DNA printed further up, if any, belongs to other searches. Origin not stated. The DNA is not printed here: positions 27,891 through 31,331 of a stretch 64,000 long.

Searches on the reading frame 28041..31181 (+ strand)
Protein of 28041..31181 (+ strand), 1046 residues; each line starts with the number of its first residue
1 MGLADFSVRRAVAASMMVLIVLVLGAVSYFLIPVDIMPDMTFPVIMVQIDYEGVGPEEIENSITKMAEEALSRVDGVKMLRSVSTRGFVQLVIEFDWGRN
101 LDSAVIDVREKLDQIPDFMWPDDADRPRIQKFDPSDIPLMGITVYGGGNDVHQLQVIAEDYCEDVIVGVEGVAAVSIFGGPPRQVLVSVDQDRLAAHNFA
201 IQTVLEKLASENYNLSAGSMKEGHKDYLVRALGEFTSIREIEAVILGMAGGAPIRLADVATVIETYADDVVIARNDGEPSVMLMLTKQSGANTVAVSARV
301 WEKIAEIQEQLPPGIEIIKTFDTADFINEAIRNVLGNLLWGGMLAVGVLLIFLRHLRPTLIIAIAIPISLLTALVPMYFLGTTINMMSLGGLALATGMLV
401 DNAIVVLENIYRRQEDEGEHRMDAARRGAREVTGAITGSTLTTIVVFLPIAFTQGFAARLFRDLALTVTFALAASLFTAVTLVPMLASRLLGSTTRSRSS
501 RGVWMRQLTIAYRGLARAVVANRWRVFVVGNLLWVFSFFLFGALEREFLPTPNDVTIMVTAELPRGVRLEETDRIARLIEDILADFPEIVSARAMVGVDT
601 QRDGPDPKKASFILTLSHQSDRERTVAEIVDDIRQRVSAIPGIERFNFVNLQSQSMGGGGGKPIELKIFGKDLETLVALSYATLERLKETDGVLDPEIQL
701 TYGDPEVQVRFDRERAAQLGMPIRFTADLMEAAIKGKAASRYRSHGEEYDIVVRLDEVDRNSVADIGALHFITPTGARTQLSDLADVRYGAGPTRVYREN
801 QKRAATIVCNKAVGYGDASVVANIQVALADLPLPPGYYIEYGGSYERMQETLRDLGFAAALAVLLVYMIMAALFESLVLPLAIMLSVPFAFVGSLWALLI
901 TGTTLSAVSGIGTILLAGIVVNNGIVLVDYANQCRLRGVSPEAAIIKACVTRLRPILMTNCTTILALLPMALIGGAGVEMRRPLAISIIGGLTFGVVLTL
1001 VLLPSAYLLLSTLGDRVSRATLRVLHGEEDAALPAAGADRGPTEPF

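Call 70: search_protein_families(library=pfam, proteins=[window:28041-31181:+], max_evalue=0.00001)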
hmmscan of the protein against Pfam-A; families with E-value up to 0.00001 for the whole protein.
window:28041-31181:+ (1046 aa): 2 families
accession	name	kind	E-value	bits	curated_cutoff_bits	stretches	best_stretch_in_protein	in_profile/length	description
PF00873.25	ACR_tran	-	6.3e-261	868.8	28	1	4-1010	2-1020/1021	AcrB/AcrD/AcrF family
PF03176.21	MMPL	-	4.9e-09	36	20.5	0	343-507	154-322/333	MMPL family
